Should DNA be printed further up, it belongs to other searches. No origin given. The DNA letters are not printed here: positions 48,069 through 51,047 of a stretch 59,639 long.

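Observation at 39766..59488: About 19.7 kb single-strand, FNR-box-headed respiratory island combining an Aio/Idr-type Mo enzyme, a bd-like/multihaem membrane module and a cofactor-tailoring cassette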

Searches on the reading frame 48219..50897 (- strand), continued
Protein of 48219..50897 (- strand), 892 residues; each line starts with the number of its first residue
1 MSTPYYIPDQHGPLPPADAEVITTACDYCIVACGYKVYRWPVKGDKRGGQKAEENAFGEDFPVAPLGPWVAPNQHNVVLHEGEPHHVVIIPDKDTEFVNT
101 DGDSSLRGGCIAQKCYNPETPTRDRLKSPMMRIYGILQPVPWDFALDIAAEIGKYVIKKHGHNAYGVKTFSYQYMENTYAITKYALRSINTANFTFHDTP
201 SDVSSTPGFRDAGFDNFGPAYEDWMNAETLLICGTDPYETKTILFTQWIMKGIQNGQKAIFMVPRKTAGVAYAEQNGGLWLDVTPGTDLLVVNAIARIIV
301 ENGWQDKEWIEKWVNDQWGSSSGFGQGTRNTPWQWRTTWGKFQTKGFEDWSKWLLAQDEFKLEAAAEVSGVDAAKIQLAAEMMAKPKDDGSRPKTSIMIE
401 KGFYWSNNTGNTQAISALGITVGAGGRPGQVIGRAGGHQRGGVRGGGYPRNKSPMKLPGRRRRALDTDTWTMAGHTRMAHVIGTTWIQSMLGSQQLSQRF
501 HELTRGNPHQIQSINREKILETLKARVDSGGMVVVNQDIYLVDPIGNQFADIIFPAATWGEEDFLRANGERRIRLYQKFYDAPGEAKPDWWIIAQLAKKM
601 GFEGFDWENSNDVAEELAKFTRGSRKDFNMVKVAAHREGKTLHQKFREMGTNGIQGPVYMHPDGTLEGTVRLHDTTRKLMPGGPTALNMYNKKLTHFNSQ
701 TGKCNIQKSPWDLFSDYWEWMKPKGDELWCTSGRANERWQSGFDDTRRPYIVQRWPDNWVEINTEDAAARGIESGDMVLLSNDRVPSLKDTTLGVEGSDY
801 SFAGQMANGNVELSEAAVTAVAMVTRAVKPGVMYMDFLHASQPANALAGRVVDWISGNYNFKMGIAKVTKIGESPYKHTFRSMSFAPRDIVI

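Call 38: search_protein_families(library=pfam, proteins=[L066:12769-15147:+, L066:15210-16826:-, L066:16720-17442:-, L066:17871-18974:+, L066:6082-6864:-, L066:5017-5640:-, L066:3916-4932:-, L066:3389-3919:-, L066:2091-3350:+, L066:5514-6113:-], max_evalue=0.001)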
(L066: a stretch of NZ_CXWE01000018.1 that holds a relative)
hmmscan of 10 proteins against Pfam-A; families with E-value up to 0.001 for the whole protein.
L066:12769-15147:+ (792 aa): 3 families
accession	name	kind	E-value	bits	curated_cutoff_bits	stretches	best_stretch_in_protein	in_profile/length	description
PF13646.12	HEAT_2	-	1.7e-31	108.8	27.7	3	321-400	8-88/88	HEAT repeats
PF02985.28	HEAT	-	8.4e-11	41.5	23.5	0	280-301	5-25/31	HEAT repeat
PF11838.14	ERAP1_C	-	0.00013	22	38.2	0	288-385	125-225/318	ERAP1-like C-terminal domain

L066:15210-16826:- (538 aa): 2 families
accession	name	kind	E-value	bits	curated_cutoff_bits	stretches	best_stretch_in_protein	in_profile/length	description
PF00248.27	Aldo_ket_red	-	4e-57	193.9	24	1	57-350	1-287/291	Aldo/keto reductase family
PF01042.26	Ribonuc_L-PSP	-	9.8e-21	74.4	27.3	1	412-522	7-119/121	Endoribonuclease L-PSP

L066:16720-17442:- (240 aa): 2 families
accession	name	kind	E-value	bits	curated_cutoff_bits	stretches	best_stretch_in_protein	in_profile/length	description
PF07729.17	FCD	-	8.5e-14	52.5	24.3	1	113-226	4-120/125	FCD domain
PF00392.27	GntR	-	2.1e-12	47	27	1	39-91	2-55/64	Bacterial regulatory proteins, gntR family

L066:17871-18974:+ (367 aa): 1 family
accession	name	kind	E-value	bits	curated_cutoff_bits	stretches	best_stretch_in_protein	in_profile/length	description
PF00248.27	Aldo_ket_red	-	1.5e-62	211.7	24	1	24-323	2-289/291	Aldo/keto reductase family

L066:6082-6864:- (260 aa): 3 families
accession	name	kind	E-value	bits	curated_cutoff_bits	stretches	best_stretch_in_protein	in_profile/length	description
PF13545.12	HTH_Crp_2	-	1.2e-14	54.4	27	1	173-249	1-70/70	Crp-like helix-turn-helix domain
PF00325.26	Crp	-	2.2e-07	30.9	21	1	200-230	2-32/32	Bacterial regulatory proteins, crp family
PF00027.35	cNMP_binding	-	2.9e-05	24.4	27.5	1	76-139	22-87/89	Cyclic nucleotide-binding domain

L066:5017-5640:- (207 aa): 1 family
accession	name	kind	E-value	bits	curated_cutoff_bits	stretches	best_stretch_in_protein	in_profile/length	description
PF00127.26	Copper-bind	-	0.00016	22.4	21.2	1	92-169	11-98/99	Copper binding proteins, plastocyanin/azurin family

L066:3916-4932:- (338 aa): 3 families
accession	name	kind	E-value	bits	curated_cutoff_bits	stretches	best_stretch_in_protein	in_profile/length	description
PF06463.18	Mob_synth_C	-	2e-35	122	37.4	1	192-318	1-127/128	Molybdenum Cofactor Synthesis C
PF04055.27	Radical_SAM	-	1.5e-30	107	29.5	1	25-187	2-166/166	Radical SAM superfamily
PF13353.11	Fer4_12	-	6.7e-07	30.1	22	1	28-121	13-103/137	4Fe-4S single cluster domain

L066:3389-3919:- (176 aa): 1 family
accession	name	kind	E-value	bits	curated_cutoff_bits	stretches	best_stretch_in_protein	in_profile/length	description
PF00994.29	MoCF_biosynth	-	1.4e-28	99.9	26.6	1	7-147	1-138/144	Probable molybdopterin binding domain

L066:2091-3350:+ (419 aa): 3 families
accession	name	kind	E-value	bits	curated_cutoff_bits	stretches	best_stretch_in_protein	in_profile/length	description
PF03453.22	MoeA_N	-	1.6e-35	122.6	30.8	1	20-176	2-160/160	MoeA N-terminal region (domain I and II)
PF00994.29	MoCF_biosynth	-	9e-28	97.2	26.6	1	189-325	1-142/144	Probable molybdopterin binding domain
PF03454.20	MoeA_C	-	9.8e-13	48.6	22.1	1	340-413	1-72/72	MoeA C-terminal region (domain IV)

L066:5514-6113:- (199 aa): 1 family
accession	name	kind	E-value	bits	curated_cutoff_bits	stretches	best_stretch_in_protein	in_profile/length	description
PF10649.15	DUF2478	-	6.1e-51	172.6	22.3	1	22-180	1-159/159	Protein of unknown function (DUF2478)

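Call 64: search_solved_structures(query=window:48219-50897:-, max_evalue=1e-60, show_alignments=5)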
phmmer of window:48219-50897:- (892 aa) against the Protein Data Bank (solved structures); distinct sequences matched with E-value up to 1e-60: 11.
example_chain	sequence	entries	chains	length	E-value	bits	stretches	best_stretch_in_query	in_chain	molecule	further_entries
4aay_A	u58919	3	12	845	1.7e-88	300.9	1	13-784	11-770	AROA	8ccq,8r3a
8ed4_A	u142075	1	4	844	1.7e-88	300.9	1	13-784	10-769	AroA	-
5nqd_A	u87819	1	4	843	1.7e-88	300.9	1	13-784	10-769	AroA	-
8rtm_A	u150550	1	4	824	5.8e-68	232.9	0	8-312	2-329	Arsenite oxidase subunit AioA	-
8cff_A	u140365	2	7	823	6.8e-68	232.7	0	10-312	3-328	Arsenite oxidase subunit AioA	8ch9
8rtl_E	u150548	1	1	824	1.2e-67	231.9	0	13-312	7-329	Arsenite oxidase subunit AioA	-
8rtl_G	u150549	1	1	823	1.2e-67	231.8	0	13-312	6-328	Arsenite oxidase subunit AioA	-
8ch9_G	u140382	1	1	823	1.3e-67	231.7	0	10-312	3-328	Arsenite oxidase subunit AioA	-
8cgs_A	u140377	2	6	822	1.4e-67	231.7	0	13-311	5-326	Arsenite oxidase subunit AioA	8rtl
1g8k_A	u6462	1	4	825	3.3e-67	230.4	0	8-312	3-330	ARSENITE OXIDASE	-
1g8j_A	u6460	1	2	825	1.2e-66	228.6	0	8-312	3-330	ARSENITE OXIDASE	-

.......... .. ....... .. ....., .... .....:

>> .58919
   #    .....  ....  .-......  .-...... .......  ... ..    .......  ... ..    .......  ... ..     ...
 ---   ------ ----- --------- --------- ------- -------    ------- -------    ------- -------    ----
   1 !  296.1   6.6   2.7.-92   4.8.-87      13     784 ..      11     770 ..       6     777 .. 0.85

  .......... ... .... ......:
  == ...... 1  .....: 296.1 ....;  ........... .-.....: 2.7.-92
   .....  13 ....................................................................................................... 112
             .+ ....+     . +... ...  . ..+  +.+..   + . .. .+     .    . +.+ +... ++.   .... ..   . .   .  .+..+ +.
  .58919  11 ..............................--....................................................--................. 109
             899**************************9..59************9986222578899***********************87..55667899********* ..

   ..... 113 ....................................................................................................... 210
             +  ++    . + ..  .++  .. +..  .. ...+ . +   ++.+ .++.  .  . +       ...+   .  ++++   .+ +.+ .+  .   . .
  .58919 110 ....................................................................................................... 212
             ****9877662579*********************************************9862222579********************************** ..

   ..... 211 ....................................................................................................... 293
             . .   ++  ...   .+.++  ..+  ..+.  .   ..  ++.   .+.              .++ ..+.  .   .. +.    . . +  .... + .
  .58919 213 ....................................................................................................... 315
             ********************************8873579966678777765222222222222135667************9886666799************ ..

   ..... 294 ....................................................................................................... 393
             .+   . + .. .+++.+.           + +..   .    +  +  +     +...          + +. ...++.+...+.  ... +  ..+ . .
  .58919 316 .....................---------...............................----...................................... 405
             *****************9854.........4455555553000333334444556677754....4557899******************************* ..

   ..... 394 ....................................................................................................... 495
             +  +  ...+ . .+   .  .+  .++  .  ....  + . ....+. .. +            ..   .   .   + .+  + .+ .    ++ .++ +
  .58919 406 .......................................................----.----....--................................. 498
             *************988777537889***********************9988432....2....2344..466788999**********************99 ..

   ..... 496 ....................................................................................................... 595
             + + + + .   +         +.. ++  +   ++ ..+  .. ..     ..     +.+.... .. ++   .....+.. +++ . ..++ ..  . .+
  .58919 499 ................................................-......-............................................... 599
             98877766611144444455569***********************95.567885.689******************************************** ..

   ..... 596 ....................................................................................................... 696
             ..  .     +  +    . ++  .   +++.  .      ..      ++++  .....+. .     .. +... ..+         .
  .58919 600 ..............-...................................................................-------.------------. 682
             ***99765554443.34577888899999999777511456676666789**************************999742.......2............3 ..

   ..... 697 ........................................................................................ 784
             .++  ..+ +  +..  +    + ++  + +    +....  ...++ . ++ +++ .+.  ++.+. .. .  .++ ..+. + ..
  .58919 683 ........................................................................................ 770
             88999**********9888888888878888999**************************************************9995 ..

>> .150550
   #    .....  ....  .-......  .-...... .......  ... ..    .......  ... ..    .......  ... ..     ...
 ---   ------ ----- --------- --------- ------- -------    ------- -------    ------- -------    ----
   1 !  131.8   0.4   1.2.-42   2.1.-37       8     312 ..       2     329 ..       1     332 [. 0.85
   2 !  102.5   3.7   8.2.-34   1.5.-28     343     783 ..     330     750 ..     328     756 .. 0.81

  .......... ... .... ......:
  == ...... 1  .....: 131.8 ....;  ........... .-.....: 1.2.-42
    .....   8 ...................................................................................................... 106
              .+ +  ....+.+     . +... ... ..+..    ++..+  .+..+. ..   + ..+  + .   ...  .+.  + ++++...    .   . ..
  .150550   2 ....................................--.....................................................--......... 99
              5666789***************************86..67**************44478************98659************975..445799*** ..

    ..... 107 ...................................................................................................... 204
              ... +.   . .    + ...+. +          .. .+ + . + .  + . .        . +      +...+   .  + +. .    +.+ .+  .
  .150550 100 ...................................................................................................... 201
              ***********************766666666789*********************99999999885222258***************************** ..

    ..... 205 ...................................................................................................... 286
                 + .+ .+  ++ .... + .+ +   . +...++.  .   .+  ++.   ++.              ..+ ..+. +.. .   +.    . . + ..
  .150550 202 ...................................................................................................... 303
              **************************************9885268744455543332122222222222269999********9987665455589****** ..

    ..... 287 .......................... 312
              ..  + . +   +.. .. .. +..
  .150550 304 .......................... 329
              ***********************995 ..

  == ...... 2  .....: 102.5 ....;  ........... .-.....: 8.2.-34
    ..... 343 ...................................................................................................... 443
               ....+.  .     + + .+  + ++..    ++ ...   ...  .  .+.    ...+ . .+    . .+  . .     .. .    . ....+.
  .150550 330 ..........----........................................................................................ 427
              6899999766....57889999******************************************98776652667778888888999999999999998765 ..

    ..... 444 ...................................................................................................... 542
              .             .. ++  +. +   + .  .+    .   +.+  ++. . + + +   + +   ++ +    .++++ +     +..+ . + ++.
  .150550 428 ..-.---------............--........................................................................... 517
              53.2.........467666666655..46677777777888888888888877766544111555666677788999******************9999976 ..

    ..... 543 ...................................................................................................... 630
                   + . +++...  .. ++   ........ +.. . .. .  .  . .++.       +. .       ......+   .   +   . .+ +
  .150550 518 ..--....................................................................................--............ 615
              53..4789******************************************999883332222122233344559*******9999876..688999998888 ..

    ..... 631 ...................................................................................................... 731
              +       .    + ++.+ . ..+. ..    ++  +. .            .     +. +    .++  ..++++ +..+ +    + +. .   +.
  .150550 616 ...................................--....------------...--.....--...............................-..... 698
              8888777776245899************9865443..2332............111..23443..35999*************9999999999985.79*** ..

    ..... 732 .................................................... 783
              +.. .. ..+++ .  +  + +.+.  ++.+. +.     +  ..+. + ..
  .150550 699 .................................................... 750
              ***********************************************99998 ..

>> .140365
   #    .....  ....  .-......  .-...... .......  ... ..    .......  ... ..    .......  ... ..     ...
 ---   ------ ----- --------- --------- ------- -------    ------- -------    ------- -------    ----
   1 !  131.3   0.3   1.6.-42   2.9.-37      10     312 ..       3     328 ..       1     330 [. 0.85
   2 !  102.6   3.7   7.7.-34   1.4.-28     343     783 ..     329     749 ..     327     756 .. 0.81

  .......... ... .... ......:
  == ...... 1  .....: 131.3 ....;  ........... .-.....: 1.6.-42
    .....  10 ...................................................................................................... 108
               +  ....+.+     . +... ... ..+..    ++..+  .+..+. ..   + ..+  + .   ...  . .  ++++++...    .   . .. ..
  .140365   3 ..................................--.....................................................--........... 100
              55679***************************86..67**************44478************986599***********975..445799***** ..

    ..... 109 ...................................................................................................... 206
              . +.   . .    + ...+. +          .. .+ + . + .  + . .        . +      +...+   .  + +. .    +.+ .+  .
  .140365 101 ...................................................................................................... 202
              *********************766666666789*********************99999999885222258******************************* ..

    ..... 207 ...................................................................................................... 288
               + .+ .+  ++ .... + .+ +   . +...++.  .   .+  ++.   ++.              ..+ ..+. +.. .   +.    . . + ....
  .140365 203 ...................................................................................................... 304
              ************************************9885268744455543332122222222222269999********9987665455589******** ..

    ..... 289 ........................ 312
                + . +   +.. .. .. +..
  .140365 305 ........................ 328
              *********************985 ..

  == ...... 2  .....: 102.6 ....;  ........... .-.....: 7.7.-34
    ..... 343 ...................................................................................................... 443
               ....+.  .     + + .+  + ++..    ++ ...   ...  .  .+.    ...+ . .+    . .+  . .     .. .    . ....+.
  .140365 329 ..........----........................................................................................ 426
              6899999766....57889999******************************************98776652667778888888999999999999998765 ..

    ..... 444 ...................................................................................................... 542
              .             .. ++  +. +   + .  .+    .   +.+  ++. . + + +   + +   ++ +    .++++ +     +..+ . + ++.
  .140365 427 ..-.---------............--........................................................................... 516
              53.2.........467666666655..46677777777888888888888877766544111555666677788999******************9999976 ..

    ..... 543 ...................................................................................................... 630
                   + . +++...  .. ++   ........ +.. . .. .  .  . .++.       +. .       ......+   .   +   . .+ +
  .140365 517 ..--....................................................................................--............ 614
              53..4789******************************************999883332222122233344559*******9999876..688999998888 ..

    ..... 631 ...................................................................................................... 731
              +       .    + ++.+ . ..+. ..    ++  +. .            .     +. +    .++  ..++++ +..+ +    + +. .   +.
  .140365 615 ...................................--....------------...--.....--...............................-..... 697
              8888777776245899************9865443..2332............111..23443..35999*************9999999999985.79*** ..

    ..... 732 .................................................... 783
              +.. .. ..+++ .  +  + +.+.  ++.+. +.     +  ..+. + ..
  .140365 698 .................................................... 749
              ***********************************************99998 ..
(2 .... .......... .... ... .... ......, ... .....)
